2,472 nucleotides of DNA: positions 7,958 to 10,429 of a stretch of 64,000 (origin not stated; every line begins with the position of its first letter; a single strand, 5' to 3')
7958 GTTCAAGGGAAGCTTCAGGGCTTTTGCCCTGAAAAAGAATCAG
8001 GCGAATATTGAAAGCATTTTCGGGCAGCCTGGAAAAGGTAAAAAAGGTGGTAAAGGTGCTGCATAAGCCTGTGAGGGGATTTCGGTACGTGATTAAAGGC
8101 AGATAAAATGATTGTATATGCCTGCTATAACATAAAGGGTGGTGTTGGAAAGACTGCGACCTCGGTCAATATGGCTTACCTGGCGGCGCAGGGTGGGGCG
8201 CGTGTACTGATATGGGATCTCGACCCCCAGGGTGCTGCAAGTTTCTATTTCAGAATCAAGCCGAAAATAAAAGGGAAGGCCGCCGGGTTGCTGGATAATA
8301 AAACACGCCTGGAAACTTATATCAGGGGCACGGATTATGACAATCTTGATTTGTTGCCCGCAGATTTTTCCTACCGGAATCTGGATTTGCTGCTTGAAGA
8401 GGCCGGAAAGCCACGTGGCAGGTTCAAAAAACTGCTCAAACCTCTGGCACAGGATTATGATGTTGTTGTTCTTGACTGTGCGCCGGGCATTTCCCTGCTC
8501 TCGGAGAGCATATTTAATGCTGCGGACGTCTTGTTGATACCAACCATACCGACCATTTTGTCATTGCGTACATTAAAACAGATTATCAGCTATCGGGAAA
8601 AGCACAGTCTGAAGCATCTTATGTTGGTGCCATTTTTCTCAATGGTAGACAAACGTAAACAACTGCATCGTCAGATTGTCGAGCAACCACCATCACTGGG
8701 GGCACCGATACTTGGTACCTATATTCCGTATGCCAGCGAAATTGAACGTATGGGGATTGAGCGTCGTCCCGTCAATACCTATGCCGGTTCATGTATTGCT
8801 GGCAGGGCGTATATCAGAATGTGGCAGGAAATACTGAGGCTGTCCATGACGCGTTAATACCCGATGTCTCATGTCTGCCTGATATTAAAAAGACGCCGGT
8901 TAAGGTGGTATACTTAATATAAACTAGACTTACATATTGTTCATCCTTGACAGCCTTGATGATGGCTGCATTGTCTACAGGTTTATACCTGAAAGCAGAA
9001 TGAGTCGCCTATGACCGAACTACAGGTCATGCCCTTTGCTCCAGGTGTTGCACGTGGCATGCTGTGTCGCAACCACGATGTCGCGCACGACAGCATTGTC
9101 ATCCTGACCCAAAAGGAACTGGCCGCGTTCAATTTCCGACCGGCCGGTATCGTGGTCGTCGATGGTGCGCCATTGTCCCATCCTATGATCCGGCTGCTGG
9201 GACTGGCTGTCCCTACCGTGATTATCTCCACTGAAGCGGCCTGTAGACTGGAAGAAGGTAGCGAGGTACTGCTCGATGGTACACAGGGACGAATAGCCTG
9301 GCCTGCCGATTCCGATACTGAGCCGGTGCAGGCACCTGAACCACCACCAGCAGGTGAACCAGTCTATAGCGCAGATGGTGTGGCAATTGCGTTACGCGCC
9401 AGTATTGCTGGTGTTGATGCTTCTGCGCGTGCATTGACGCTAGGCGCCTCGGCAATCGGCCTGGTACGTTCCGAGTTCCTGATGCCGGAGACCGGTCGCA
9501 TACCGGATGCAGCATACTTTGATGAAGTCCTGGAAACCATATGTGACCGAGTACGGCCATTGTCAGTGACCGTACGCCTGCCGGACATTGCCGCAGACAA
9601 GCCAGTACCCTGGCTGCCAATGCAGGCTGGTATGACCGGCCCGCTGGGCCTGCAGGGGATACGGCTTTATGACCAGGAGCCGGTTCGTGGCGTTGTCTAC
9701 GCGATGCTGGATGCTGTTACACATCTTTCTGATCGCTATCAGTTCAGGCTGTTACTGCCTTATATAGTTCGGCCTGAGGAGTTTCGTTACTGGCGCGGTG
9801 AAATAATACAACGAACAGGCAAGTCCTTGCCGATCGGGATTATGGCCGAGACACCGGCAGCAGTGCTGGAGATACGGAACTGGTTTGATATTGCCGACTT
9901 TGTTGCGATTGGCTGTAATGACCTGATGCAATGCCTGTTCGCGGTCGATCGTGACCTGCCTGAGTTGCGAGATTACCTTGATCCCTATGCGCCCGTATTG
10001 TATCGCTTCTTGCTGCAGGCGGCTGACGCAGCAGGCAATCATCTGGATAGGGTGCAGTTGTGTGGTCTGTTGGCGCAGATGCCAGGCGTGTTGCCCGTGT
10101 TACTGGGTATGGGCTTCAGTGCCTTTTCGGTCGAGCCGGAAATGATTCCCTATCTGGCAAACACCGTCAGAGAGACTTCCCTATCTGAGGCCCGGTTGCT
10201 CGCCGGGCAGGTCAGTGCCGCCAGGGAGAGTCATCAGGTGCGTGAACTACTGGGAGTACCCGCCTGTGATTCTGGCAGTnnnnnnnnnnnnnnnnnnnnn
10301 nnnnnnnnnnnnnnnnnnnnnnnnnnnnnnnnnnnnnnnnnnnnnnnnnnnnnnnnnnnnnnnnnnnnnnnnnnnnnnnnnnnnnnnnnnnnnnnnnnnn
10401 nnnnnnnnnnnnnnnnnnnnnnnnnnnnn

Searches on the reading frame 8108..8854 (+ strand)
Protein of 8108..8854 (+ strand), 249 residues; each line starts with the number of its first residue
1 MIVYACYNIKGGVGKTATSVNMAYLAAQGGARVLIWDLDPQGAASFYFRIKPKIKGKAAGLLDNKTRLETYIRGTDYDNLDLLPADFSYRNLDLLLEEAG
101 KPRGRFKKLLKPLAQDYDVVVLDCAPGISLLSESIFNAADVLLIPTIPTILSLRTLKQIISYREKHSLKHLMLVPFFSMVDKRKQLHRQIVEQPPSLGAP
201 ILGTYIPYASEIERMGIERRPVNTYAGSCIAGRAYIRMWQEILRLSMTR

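Call 70: search_protein_families(library=pfam, proteins=[window:8108-8854:+], max_evalue=0.00001)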
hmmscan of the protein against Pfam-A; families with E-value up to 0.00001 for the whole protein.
window:8108-8854:+ (249 aa): 5 families
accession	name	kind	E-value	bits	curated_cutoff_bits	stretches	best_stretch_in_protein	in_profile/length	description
PF13614.12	AAA_31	-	9.2e-34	117.3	27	1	3-162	3-163/177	AAA domain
PF01656.29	CbiA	-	1e-18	68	25.4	1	7-55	4-52/125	CobQ/CobB/MinD/ParA nucleotide binding domain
PF02374.21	ArsA_ATPase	-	4.7e-07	29.8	24.3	0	10-48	9-47/305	Anion-transporting ATPase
PF10609.15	ParA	-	6.6e-07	29.4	27.1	1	7-180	9-177/246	NUBPL iron-transfer P-loop NTPase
PF09140.17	MipZ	-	3.1e-06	27.1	20.7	0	8-158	7-141/262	ATPase MipZ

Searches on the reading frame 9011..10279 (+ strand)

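Call 70: search_protein_families(library=pfam, proteins=[window:9011-10279:+], max_evalue=0.00001)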
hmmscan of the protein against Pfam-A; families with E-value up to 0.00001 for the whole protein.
window:9011-10279:+ (423 aa): 2 families
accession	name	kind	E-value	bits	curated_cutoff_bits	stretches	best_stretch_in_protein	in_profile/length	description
PF02896.24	PEP-utilizers_C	-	1.2e-43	149.9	22.8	1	119-388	13-290/293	PEP-utilising enzyme, PEP-binding domain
PF00391.29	PEP-utilizers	-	2.3e-06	27.6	23.1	1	32-93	12-72/72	PEP-utilising enzyme, mobile domain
